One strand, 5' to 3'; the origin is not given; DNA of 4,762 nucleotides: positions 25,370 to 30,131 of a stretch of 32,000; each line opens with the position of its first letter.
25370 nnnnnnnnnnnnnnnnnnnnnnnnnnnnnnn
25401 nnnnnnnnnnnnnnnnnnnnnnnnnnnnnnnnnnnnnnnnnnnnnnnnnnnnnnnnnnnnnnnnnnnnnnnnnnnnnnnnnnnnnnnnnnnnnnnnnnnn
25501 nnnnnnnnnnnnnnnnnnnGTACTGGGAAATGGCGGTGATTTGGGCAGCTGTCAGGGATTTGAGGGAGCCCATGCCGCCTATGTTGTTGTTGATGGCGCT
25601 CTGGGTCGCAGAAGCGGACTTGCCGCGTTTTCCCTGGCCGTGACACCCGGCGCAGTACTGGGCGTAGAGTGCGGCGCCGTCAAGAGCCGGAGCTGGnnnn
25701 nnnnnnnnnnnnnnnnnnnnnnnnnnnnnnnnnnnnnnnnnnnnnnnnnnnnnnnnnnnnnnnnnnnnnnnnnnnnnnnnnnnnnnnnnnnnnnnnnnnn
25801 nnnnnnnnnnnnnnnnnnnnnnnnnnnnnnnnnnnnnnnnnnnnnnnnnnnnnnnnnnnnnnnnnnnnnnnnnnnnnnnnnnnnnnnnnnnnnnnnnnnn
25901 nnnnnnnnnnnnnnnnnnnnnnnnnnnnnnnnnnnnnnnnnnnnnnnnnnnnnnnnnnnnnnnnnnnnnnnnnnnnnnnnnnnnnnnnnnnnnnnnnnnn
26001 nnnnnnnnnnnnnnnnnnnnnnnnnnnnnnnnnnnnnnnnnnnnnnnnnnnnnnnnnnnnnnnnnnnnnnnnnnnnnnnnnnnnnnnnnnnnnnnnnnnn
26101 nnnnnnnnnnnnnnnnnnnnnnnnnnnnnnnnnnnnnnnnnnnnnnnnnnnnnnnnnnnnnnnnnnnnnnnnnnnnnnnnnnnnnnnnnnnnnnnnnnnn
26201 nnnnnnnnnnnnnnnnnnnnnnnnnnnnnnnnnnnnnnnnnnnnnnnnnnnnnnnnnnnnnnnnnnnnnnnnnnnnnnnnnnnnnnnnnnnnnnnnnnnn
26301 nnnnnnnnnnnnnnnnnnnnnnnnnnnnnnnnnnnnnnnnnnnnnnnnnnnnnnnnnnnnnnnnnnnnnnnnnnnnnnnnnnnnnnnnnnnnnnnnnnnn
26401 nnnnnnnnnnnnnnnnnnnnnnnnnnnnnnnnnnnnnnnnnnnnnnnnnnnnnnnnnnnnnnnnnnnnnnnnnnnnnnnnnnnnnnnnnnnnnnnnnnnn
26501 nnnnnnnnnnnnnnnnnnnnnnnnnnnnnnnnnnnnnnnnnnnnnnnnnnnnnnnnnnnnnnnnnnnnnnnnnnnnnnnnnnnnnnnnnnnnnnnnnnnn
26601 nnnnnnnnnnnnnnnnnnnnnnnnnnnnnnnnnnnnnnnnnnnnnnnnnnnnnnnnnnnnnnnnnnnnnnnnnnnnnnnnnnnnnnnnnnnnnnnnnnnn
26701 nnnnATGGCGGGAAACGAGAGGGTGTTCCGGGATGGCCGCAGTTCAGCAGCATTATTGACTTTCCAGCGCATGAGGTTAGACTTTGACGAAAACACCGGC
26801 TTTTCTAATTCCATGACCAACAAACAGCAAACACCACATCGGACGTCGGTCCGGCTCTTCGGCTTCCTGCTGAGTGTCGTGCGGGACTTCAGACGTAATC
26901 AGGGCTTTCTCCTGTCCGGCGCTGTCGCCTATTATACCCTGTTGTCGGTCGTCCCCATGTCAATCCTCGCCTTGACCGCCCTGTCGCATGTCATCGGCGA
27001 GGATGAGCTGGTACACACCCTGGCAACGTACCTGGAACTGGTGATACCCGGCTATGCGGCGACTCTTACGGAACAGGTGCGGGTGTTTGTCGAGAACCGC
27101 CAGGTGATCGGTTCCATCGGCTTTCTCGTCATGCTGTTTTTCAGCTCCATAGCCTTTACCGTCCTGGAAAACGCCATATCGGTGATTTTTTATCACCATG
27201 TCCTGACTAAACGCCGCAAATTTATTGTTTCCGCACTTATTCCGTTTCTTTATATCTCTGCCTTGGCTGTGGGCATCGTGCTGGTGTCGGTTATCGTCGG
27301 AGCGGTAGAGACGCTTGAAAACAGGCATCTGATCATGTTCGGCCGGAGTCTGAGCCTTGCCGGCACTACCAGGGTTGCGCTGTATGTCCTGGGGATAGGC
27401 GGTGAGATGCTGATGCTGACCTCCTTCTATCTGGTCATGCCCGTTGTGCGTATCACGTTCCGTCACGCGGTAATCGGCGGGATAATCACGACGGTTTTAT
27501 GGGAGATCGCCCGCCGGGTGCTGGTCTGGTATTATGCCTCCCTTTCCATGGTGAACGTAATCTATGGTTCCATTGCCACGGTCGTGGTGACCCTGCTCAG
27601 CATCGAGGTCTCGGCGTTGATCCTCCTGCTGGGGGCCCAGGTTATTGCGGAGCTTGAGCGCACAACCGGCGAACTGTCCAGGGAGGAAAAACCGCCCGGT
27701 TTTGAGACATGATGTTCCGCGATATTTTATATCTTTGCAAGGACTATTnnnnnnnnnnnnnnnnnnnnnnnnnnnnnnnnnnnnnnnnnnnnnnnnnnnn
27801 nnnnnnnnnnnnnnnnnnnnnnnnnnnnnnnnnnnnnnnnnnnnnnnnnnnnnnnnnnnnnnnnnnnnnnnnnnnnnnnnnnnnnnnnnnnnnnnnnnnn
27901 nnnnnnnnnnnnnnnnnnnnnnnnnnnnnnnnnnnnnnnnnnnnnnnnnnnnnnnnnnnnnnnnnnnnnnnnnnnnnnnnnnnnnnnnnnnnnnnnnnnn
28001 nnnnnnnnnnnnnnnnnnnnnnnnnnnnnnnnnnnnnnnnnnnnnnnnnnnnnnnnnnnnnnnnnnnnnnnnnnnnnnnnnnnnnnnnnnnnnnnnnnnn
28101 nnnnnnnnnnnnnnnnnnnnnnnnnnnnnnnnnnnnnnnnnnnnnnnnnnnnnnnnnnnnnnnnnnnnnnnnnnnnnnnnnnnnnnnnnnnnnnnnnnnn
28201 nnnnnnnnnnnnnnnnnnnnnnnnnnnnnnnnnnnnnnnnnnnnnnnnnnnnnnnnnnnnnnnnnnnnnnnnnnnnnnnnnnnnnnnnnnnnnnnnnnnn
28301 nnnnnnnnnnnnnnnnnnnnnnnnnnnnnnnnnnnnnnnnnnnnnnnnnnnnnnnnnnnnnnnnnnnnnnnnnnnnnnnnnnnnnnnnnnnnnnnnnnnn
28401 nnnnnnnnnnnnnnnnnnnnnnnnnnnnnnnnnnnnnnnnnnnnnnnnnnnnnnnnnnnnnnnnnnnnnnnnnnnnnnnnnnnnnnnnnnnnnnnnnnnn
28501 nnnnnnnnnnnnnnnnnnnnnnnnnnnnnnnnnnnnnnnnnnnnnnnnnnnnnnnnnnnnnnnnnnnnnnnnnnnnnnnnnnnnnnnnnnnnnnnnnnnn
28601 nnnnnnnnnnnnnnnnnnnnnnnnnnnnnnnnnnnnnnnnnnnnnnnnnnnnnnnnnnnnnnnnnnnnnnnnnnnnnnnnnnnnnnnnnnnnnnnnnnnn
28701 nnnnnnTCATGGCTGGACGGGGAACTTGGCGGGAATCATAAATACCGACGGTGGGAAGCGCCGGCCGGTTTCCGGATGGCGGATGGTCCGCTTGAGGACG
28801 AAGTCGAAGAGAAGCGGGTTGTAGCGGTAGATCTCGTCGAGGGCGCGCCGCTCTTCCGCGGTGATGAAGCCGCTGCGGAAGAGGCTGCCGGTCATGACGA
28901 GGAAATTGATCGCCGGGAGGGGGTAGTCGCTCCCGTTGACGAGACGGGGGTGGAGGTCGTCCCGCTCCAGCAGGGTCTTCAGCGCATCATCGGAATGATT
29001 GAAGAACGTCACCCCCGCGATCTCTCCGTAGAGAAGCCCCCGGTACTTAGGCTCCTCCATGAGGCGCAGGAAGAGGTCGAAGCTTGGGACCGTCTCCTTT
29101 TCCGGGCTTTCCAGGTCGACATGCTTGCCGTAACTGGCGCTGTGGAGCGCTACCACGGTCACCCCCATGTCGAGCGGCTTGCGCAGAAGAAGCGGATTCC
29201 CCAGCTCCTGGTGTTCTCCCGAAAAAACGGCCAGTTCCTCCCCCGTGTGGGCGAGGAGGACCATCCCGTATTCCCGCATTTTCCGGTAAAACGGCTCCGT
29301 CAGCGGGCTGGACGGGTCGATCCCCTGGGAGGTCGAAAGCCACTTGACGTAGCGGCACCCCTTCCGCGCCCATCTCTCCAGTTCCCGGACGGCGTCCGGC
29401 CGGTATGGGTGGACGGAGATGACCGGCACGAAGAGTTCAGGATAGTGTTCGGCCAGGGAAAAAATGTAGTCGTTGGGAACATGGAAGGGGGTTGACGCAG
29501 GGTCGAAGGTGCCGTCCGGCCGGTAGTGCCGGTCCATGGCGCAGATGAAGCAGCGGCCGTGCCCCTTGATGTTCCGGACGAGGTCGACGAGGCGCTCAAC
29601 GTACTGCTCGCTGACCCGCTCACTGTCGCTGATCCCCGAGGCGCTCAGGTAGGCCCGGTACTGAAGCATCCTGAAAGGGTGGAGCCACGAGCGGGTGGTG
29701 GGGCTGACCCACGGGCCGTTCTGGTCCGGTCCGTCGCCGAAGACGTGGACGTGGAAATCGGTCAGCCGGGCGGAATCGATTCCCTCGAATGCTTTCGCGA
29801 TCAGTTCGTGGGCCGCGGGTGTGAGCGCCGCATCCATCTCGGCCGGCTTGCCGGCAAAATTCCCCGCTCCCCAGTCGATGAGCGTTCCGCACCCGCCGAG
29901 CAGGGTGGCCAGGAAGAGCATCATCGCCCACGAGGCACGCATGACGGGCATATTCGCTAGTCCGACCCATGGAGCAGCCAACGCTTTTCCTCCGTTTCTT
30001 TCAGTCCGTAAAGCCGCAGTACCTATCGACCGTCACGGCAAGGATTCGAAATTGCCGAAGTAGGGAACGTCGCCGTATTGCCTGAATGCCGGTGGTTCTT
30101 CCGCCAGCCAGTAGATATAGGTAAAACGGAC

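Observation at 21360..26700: Candidate new module: cyclic-dinucleotide-gated tethered cytochrome plus sacculus-anchored TolC, next to a three-regulator locus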

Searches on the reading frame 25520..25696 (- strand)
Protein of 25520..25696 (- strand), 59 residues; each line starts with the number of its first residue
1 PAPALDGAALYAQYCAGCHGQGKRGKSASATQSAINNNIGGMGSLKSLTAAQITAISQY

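Call 33: search_solved_structures(query=A3, max_evalue=1, show_alignments=2)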
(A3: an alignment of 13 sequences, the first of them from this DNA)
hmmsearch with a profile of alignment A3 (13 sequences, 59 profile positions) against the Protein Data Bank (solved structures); distinct sequences matched with E-value up to 1: 48.
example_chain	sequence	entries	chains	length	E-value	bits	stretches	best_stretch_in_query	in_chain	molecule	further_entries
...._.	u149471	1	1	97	3.1e-16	62.6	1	5-55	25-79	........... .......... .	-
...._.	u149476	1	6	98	8.5e-16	61.2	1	5-57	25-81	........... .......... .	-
3mk7_C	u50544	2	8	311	0.00021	24.7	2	8-27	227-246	Cytochrome c oxidase, cbb3-type, subunit P | Cbb3-type cytochrome c oxidase subunit CcoP1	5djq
8k9e_E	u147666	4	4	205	0.0024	21.3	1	9-34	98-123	Cytochrome c domain-containing protein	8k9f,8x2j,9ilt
3vrd_A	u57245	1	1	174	0.0042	20.6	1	8-31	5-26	Flavocytochrome c heme subunit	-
6f0k_E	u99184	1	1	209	0.0085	19.6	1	8-25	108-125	Quinol:cytochrome c oxidoreductase monoheme cytochrome subunit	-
8q1v_A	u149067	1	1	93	0.013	19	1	3-24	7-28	Putative lipoprotein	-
1fcd_C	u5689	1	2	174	0.02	18.4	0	9-27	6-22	FLAVOCYTOCHROME C SULFIDE DEHYDROGENASE (CYTOCHROME SUBUNIT)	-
9g83_v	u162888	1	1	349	0.026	18.1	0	6-26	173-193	Cbb3-type cytochrome c oxidase subunit CcoP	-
3ph2_B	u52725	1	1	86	0.028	17.9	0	26-57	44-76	Cytochrome c6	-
2v08_A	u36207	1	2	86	0.032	17.8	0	26-57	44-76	CYTOCHROME C6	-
7w2j_C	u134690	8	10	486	0.036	17.6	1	4-25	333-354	Fructose dehydrogenase cytochrome subunit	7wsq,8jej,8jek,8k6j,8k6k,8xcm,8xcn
6h5l_B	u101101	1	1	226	0.04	17.5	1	7-21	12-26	Conserved hypothetical cytochrome protein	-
1b7v_A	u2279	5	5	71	0.049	17.2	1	7-33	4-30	PROTEIN (CYTOCHROME C-553) | CYTOCHROME C-553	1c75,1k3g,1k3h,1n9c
1hzv_A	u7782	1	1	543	0.056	17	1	9-34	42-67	NITRITE REDUCTASE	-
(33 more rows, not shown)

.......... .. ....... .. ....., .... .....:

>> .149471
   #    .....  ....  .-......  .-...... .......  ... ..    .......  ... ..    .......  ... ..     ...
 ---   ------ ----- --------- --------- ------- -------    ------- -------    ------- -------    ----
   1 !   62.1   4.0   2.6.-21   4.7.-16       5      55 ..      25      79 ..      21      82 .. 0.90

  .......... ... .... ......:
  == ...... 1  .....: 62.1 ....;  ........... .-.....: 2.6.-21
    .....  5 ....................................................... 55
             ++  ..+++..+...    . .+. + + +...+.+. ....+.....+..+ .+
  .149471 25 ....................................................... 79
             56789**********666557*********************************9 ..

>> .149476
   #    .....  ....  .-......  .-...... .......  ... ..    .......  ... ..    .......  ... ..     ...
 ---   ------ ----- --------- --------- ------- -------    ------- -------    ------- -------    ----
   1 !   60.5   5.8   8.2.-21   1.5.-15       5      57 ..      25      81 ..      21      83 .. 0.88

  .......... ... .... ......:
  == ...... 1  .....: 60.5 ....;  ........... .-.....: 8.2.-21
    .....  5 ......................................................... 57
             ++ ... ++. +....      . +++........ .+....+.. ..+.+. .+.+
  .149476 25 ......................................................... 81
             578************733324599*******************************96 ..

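Call 34: find_homologous_proteins(query=A3, max_evalue=0.001)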
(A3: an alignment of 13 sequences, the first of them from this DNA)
Query A3 (13 sequences) (59 aa, profile of the alignment): 89 proteins with E <= 0.001 among 4536 candidates.
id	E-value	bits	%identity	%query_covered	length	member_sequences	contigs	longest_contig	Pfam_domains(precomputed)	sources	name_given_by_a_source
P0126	5.5e-26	108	60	81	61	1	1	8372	-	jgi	jgi:mono/diheme cytochrome c family protein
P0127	2.2e-25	106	55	95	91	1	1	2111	PF13442.12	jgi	jgi:hypothetical protein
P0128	4.6e-24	102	66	80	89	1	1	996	PF13442.12,PF00034.27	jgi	jgi:mono/diheme cytochrome c family protein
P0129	1.9e-23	100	68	80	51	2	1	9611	PF13442.12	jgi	-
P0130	4.4e-23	99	67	97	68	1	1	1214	PF13442.12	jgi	jgi:mono/diheme cytochrome c family protein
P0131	1.7e-22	97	56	81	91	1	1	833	-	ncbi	-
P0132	2.4e-22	97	73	81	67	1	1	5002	PF13442.12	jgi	jgi:mono/diheme cytochrome c family protein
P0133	2.5e-22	97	54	95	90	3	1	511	-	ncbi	-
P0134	4.0e-22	96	83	69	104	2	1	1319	PF13442.12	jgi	jgi:cytochrome c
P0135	5.2e-22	96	56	81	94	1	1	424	-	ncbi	-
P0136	2.2e-21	94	51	69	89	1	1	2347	-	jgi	jgi:mono/diheme cytochrome c family protein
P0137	2.3e-21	94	60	76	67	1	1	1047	PF13442.12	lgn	-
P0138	2.4e-21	94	65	88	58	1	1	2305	PF13442.12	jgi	jgi:mono/diheme cytochrome c family protein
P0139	3.1e-21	93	78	76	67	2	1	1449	PF13442.12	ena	-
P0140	4.2e-21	93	69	100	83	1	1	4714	-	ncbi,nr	ncbi:MAG: cytochrome c, partial [Desulfuromonadaceae bacterium]|nr:cytochrome c [Desulfuromonadaceae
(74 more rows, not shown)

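Call 39: find_related_loci(query=A3, collection=metagenome_contigs, flank=4500)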
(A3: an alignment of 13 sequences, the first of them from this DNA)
Query A3 (59 aa) in metagenome_contigs; peptide patterns used: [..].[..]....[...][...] (x = any residue, [..] = any of these).
600 stretches matched a pattern (row limit reached: there are more); 116 encode a relative of the query (tblastn E <= 1e-3); the best 80 are kept; 80 distinct loci.
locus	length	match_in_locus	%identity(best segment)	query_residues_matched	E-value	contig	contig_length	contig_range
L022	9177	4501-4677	100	1-59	1e-38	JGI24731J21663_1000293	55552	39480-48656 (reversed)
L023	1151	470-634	84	5-59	8e-28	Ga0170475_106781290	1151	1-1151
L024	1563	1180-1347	79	4-59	9e-26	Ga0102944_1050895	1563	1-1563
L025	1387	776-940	76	5-59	3e-25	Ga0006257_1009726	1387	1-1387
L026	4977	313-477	76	5-59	6e-25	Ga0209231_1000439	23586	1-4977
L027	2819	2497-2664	70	1-57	1e-21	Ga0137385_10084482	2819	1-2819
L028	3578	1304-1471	70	1-57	1e-21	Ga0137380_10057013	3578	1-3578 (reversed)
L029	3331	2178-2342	71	1-56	2e-21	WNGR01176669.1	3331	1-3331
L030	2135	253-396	75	9-56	6e-21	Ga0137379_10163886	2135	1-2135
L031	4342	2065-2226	65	3-56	1e-20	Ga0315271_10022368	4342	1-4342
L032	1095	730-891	70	6-59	9e-21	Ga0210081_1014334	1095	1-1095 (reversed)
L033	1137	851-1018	65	1-57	2e-20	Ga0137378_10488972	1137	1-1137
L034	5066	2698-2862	69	5-59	3e-20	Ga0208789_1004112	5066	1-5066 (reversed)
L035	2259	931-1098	65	1-57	3e-20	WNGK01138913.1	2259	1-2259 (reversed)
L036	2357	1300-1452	76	3-53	3e-20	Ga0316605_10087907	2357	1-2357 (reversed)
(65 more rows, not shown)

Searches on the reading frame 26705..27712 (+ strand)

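Call 5: search_protein_families(library=pfam, proteins=[window:26705-27712:+], max_evalue=0.01)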
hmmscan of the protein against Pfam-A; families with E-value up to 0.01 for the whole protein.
window:26705-27712:+ (335 aa): 1 family
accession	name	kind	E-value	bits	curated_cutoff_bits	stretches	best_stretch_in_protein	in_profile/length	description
PF03631.20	Virul_fac_BrkB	-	4.8e-37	128.4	33.7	1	64-319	2-257/259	Virulence factor BrkB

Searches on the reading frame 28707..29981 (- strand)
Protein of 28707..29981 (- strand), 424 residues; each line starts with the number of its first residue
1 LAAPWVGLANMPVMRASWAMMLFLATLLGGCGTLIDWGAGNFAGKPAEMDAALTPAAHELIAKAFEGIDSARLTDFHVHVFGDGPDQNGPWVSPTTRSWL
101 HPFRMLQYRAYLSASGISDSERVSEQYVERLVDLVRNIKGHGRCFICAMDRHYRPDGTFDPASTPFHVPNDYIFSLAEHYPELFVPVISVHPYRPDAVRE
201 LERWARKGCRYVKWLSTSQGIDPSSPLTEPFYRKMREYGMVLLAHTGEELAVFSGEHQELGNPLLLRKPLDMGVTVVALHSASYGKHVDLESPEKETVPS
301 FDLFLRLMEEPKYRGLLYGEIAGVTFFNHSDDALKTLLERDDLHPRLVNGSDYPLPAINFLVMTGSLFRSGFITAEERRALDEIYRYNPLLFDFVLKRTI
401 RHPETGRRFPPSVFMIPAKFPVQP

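Call 61: search_protein_families(library=pfam, proteins=[window:28707-29981:-], max_evalue=0.0001)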
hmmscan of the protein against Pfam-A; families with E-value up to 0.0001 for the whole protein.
window:28707-29981:- (424 aa): 1 family
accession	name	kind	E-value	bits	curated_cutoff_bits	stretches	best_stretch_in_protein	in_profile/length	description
PF04909.20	Amidohydro_2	-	4.2e-08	33.7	26.4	1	169-266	66-162/289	Amidohydrolase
